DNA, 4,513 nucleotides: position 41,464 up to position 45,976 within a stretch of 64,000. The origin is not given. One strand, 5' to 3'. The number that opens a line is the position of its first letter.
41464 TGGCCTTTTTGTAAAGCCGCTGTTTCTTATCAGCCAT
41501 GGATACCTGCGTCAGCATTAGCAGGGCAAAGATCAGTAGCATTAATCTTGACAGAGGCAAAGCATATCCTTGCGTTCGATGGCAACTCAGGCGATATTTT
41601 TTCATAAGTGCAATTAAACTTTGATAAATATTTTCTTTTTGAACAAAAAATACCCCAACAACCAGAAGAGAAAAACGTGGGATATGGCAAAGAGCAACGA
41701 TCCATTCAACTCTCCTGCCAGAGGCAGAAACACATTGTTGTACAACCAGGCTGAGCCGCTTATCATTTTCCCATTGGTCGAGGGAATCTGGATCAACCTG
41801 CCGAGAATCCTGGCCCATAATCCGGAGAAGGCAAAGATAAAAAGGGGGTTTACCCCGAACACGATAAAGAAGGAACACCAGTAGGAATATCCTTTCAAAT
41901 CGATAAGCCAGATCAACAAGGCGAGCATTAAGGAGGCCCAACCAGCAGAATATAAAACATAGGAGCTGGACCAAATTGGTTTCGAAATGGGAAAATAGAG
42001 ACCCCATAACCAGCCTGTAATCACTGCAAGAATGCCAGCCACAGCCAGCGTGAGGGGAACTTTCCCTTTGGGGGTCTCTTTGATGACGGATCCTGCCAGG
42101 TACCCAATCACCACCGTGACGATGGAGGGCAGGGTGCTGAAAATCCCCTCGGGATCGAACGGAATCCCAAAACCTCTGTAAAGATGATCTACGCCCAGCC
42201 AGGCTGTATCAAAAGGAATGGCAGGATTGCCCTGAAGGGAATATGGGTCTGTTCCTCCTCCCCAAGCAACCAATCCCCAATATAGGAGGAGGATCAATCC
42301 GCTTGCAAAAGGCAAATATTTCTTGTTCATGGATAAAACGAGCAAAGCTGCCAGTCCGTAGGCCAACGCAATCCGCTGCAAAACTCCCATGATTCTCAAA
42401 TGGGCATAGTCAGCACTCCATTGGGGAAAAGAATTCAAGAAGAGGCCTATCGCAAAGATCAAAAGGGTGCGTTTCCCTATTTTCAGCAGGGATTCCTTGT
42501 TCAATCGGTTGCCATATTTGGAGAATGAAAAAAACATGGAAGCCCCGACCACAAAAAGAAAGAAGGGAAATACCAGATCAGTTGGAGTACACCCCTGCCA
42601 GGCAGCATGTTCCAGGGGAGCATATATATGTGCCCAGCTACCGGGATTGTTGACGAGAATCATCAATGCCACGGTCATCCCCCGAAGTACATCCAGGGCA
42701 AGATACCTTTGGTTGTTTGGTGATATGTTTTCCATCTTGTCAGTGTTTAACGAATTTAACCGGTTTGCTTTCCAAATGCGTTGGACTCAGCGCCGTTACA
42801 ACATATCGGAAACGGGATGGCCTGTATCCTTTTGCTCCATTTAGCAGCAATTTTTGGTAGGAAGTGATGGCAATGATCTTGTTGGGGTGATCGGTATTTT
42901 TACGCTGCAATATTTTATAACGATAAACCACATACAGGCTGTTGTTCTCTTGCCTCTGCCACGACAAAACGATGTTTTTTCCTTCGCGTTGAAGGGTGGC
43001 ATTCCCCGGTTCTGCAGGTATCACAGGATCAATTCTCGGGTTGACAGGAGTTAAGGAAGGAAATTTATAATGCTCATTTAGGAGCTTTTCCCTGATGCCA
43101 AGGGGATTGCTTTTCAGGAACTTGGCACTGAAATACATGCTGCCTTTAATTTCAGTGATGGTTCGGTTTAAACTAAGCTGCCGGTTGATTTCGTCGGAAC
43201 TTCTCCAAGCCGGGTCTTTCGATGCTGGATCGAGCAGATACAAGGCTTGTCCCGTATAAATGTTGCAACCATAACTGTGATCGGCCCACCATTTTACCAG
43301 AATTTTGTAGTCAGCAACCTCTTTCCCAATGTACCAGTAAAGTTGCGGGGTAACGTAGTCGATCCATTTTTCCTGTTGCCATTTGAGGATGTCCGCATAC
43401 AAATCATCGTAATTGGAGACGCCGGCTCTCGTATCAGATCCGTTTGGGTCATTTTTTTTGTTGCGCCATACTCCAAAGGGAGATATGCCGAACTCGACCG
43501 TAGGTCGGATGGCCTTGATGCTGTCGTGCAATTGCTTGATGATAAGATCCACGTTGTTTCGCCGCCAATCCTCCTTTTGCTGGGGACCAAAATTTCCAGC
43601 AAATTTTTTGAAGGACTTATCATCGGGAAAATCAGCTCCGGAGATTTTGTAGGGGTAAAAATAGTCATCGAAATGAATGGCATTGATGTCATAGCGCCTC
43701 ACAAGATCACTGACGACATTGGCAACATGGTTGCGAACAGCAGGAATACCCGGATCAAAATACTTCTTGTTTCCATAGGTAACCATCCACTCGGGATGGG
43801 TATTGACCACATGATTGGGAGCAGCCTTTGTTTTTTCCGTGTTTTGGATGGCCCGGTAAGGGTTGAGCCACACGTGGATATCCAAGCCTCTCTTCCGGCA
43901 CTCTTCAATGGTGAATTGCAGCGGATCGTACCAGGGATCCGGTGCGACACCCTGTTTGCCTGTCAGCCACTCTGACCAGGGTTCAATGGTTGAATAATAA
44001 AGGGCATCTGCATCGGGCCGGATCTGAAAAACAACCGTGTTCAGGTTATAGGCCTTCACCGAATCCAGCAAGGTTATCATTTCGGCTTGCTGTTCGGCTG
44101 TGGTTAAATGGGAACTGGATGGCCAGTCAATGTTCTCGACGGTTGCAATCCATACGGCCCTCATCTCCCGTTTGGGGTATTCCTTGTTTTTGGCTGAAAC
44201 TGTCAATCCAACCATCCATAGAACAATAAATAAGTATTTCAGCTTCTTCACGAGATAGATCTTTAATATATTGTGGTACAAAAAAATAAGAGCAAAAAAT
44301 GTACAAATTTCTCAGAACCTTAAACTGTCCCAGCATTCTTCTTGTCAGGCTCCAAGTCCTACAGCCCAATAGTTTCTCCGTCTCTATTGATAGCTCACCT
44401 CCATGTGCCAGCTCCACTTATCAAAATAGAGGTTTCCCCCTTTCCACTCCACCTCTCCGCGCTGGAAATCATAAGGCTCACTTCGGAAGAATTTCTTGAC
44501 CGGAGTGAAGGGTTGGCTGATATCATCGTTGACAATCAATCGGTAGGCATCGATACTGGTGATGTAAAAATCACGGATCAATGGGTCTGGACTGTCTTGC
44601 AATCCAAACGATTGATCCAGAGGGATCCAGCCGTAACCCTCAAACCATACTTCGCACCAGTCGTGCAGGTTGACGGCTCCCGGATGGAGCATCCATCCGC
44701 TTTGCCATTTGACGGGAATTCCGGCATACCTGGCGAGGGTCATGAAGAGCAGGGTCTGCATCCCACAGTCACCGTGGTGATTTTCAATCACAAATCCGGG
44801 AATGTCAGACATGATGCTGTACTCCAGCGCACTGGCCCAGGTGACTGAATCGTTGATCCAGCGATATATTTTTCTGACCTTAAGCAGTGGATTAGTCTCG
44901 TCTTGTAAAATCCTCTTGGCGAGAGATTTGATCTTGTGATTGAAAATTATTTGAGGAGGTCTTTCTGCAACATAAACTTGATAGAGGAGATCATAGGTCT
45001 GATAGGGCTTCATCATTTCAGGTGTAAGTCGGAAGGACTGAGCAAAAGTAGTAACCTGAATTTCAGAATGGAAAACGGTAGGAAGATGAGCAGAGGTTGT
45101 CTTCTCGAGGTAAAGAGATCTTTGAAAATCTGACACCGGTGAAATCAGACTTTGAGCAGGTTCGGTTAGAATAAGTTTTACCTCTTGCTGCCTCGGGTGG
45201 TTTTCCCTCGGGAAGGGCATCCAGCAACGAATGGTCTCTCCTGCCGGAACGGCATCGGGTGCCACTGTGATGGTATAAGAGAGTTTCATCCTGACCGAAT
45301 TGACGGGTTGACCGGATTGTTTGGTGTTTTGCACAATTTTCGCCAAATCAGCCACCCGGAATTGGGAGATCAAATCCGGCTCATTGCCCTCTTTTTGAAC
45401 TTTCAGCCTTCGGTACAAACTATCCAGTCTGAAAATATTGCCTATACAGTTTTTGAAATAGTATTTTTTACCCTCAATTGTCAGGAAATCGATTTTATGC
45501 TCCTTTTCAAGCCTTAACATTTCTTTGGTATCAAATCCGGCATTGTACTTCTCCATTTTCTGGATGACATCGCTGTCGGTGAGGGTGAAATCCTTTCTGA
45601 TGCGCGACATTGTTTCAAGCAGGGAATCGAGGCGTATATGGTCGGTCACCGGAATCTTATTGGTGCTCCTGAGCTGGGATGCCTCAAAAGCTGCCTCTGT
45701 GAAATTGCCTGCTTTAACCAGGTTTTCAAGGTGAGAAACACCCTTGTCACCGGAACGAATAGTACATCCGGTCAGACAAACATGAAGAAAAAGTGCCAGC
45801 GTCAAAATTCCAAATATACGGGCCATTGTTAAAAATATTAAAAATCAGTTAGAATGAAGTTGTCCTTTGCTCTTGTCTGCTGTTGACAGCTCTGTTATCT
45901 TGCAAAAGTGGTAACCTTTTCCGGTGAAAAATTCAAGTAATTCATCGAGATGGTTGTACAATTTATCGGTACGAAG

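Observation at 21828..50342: Candidate peptidoglycan/muropeptide utilisation super-locus (SusC/SusD + 12-gene array + murK-murQ)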

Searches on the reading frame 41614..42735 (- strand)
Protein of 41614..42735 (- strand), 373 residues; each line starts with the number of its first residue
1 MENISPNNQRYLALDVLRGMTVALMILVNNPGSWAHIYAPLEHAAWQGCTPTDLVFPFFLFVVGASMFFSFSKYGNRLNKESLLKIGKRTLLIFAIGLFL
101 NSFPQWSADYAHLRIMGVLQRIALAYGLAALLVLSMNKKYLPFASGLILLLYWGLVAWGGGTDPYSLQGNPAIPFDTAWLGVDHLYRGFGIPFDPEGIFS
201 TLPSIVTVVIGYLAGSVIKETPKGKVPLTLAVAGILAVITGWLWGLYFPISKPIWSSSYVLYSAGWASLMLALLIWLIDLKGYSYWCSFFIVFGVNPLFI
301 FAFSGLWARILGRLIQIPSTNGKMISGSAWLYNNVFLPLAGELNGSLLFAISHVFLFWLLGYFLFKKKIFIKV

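Call 4: search_protein_families(library=pfam, proteins=[window:41614-42735:-])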
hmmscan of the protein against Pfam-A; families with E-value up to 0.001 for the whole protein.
window:41614-42735:- (373 aa): 0 families

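Call 6: search_protein_families(library=ncbifam, proteins=[window:41614-42735:-], max_evalue=0.01)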
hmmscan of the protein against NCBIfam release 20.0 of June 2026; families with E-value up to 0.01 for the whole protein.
window:41614-42735:- (373 aa): 1 family
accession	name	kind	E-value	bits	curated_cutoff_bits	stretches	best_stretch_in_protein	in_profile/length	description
NF046061.1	NagX_SO_3504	equivalog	1.6e-40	139.4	480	1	22-373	26-369/369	transmembrane glucosamine N-acetyltransferase NagX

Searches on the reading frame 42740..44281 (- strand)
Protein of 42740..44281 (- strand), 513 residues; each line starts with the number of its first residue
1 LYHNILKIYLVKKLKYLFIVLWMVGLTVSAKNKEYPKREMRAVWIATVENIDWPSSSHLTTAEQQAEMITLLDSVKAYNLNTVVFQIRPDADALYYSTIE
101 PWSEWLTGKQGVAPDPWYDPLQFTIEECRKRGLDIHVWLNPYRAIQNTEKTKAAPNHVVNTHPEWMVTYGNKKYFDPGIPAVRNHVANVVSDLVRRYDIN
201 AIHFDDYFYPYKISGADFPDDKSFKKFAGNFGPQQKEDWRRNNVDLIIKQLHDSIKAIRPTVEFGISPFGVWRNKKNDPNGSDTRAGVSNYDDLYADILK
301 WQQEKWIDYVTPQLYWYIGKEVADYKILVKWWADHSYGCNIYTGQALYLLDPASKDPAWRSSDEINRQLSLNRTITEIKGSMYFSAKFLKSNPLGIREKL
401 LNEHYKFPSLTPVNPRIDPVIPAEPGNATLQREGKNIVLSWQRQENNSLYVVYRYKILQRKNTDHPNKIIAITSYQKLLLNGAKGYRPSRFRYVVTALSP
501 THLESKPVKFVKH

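Call 4: search_protein_families(library=pfam, proteins=[window:42740-44281:-])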
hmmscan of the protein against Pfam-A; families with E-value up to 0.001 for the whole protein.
window:42740-44281:- (513 aa): 1 family
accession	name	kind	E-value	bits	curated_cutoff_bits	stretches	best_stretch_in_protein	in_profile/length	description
PF02638.21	GHL10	-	1.3e-79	267.9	27.9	1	39-360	1-310/311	Glycosyl hydrolase-like 10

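Call 6: search_protein_families(library=ncbifam, proteins=[window:42740-44281:-], max_evalue=0.01)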
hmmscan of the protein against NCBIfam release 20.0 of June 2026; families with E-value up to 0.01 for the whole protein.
window:42740-44281:- (513 aa): 0 families

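Call 82: search_solved_structures(query=window:42740-44281:-, max_evalue=0.001)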
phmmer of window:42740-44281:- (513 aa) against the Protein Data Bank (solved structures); distinct sequences matched with E-value up to 0.001: 1.
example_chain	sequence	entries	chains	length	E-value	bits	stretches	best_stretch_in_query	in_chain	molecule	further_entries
5oq2_A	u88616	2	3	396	8.8e-106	357.9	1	37-405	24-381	Cwp19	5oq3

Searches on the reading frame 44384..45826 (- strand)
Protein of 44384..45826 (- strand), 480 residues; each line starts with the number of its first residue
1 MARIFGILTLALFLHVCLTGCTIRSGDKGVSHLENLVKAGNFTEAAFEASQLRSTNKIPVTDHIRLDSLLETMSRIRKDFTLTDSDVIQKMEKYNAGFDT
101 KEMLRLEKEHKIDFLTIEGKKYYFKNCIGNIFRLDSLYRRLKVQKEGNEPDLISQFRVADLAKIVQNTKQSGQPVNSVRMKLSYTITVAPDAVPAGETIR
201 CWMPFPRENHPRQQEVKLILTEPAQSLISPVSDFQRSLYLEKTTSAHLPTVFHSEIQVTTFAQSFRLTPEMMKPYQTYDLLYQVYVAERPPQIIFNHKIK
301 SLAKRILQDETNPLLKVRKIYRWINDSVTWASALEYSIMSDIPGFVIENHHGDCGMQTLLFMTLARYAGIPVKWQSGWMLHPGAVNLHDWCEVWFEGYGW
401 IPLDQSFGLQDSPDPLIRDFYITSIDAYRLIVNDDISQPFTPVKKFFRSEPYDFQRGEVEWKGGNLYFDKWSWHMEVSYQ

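Call 4: search_protein_families(library=pfam, proteins=[window:44384-45826:-])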
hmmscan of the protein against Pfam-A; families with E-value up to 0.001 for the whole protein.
window:44384-45826:- (480 aa): 1 family
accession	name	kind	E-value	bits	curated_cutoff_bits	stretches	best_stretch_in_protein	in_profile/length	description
PF01841.26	Transglut_core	-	2e-18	67.1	23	1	300-404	1-107/108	Transglutaminase-like superfamily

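Call 6: search_protein_families(library=ncbifam, proteins=[window:44384-45826:-], max_evalue=0.01)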
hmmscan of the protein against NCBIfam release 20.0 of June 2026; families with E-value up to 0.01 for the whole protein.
window:44384-45826:- (480 aa): 0 families

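Call 81: search_solved_structures(query=window:44384-45826:-, max_evalue=0.01)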
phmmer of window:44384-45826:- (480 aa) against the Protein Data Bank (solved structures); distinct sequences matched with E-value up to 0.01: 0.
